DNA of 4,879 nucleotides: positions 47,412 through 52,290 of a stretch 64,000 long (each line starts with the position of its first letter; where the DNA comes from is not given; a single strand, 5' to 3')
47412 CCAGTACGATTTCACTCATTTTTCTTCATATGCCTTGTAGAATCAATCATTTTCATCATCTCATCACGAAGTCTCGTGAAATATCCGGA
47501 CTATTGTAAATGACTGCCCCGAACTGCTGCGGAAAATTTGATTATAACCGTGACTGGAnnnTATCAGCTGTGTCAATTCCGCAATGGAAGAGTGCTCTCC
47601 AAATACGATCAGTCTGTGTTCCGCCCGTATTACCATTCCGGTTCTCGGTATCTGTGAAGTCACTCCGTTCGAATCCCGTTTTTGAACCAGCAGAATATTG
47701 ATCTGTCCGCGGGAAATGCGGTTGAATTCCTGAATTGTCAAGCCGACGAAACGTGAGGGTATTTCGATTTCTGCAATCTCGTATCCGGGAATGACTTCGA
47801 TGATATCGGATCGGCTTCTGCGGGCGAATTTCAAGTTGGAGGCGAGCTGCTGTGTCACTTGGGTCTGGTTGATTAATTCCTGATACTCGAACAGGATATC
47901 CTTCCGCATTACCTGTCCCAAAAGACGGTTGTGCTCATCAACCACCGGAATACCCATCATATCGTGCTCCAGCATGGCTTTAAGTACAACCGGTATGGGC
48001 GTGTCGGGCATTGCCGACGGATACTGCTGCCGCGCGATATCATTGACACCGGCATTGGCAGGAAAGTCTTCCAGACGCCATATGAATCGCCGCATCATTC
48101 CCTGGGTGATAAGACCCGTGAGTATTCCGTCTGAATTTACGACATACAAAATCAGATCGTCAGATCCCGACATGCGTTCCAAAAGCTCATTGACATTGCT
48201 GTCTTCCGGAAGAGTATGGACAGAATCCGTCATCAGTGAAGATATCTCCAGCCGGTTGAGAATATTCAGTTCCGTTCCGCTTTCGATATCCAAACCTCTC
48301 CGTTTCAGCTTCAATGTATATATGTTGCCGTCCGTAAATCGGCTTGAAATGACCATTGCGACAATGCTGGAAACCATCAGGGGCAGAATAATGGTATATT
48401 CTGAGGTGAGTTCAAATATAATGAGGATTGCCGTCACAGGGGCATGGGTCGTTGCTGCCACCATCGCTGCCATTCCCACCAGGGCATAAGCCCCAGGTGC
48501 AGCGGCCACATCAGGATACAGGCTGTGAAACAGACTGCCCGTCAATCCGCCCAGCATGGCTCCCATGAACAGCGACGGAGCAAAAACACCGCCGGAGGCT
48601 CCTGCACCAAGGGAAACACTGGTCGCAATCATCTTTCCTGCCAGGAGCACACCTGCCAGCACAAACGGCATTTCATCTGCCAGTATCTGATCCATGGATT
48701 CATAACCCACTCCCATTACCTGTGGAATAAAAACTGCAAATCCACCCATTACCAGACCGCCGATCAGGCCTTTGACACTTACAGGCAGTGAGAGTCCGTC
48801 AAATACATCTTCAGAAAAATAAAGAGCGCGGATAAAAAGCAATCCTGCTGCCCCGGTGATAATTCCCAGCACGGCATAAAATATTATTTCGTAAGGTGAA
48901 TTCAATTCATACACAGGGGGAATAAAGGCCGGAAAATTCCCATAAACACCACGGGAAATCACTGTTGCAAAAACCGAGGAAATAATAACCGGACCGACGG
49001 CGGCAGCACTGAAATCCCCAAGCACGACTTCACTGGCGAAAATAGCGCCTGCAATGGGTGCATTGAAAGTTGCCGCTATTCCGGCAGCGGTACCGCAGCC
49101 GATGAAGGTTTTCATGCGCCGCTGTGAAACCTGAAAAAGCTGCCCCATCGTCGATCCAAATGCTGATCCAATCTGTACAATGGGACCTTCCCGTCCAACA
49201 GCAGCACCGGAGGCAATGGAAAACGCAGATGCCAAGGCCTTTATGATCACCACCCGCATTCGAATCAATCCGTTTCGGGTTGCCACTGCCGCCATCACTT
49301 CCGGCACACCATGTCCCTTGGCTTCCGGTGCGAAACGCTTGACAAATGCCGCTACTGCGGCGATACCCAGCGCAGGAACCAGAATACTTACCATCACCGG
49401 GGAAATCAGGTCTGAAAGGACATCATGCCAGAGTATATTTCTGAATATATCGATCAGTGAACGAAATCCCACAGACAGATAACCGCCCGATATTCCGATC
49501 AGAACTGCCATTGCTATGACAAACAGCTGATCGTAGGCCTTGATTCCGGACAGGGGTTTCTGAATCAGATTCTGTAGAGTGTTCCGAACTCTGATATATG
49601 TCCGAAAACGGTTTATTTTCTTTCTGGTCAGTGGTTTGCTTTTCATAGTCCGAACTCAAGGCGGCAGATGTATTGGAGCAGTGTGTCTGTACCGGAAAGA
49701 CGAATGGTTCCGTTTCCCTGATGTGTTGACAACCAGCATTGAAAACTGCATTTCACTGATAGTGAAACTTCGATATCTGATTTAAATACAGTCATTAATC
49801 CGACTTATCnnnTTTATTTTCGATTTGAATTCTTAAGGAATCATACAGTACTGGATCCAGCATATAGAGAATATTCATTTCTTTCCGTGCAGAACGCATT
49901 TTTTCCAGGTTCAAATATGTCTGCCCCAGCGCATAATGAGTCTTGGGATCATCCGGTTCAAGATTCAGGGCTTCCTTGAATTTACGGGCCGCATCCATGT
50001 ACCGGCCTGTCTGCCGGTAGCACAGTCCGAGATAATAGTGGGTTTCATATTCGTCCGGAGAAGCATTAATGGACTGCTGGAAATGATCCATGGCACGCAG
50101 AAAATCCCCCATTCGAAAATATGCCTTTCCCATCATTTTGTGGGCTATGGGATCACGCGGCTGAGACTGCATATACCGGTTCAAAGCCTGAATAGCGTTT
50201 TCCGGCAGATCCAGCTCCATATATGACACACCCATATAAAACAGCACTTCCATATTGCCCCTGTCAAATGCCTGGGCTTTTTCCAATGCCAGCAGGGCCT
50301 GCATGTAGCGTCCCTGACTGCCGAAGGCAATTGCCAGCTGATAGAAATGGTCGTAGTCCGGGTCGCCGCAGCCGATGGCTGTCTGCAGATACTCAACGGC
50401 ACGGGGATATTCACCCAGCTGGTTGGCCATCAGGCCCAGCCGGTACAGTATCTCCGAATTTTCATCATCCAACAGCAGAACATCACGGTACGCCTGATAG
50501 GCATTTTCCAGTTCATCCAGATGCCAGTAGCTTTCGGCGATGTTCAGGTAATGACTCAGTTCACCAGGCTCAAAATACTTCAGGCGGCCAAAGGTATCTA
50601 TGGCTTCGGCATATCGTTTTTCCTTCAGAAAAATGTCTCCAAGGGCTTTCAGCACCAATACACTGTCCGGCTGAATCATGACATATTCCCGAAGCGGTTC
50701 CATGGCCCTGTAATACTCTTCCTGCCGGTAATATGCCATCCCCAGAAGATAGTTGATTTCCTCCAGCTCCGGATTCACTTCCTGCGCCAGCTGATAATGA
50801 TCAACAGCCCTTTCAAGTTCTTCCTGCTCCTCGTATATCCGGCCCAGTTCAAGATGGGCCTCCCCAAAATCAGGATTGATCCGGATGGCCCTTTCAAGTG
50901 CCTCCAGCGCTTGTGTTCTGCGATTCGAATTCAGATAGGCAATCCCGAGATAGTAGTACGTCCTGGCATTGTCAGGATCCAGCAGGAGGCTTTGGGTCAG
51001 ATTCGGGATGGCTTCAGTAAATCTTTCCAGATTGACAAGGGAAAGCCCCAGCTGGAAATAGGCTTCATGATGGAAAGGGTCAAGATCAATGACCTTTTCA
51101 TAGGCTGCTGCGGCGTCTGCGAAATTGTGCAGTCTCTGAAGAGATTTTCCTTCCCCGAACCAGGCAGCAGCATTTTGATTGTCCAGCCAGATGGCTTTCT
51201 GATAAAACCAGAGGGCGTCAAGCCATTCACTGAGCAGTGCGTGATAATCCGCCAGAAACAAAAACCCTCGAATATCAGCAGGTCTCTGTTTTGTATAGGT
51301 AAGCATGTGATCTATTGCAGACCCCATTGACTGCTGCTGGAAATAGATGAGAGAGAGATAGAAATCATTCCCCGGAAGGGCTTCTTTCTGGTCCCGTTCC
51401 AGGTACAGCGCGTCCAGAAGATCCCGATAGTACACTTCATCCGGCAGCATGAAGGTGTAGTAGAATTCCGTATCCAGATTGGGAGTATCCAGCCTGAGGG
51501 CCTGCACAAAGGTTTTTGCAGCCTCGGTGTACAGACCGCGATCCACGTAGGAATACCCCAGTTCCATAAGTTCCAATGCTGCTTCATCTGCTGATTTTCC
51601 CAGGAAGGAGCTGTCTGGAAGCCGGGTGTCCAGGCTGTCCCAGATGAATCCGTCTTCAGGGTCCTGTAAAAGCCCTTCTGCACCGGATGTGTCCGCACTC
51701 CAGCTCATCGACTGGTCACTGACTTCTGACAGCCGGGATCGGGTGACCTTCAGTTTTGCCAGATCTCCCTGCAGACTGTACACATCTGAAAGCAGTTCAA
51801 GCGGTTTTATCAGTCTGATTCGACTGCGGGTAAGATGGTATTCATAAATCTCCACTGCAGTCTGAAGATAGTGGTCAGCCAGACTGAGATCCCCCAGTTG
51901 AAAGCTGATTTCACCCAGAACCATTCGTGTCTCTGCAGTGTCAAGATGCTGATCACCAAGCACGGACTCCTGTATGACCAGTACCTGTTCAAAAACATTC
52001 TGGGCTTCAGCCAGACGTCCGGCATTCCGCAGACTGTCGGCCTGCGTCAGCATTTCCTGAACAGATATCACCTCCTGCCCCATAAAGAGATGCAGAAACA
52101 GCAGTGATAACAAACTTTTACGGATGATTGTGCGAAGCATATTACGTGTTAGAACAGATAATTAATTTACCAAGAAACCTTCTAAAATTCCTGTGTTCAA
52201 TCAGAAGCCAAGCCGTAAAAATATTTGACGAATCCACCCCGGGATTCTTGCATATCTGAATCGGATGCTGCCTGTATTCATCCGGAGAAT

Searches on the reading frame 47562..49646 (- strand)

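Call 58: search_protein_families(library=pfam, proteins=[window:47562-49646:-], max_evalue=0.00001)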
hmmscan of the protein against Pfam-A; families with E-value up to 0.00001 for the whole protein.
window:47562-49646:- (695 aa): 3 families
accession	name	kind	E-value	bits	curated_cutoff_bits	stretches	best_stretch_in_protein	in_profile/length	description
PF00654.25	Voltage_CLC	-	1.5e-100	337.1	24.8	1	95-434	2-345/346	Voltage gated chloride channel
PF00571.33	CBS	-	1.8e-18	67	24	2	534-587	1-54/57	CBS domain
PF02080.26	TrkA_C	-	8.3e-06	26.1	27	0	625-694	2-69/71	TrkA-C domain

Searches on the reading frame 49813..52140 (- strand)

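Call 58: search_protein_families(library=pfam, proteins=[window:49813-52140:-], max_evalue=0.00001)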
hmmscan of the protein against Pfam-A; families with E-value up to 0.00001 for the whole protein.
window:49813-52140:- (776 aa): 28 families (the best 25 are shown)
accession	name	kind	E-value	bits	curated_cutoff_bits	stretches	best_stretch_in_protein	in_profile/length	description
PF07719.23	TPR_2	-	3.8e-67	217.4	27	2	392-424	1-33/34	Tetratricopeptide repeat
PF00515.34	TPR_1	-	2.3e-66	217.5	27.8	1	392-425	1-34/34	Tetratricopeptide repeat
PF13432.12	TPR_16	-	5.3e-57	190.2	32.7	3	398-453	3-58/65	Tetratricopeptide repeat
PF13414.12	TPR_11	-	3.5e-51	171.1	26.8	2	707-744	3-40/42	TPR repeat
PF13181.12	TPR_8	-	4e-51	167.3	25.7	0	392-424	1-33/34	Tetratricopeptide repeat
PF14559.12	TPR_19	-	3.4e-39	133.4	25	1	409-465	8-64/68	Tetratricopeptide repeat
PF13431.12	TPR_17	-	1.1e-38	128.7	24.4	0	687-717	2-32/34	Tetratricopeptide repeat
PF13424.12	TPR_12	-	4e-37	126.7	30.1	2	32-100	8-76/77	Tetratricopeptide repeat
PF13428.12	TPR_14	-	2.7e-34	114.5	23.5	0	393-435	2-44/44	Tetratricopeptide repeat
PF13174.12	TPR_6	-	2.4e-32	109.8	26.3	0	395-424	3-32/33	Tetratricopeptide repeat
PF12895.13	ANAPC3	-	2e-30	105.3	27.2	2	693-753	18-77/82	Anaphase-promoting complex, cyclosome, subunit 3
PF13371.12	TPR_9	-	3.3e-25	88.3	35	0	368-427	5-64/73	Tetratricopeptide repeat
PF23914.1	TPR_CcmH_CycH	-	1.9e-22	80.2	42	1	381-481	39-142/158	Cytochrome c-type biogenesis protein H TPR domain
PF13176.12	TPR_7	-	6.2e-21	73.1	27.9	0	704-732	5-33/36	Tetratricopeptide repeat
PF25063.1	ARM_TT21_C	-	1.7e-13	51.3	35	0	393-492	96-196/209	Tetratricopeptide repeat protein 21 C-terminal ARM domain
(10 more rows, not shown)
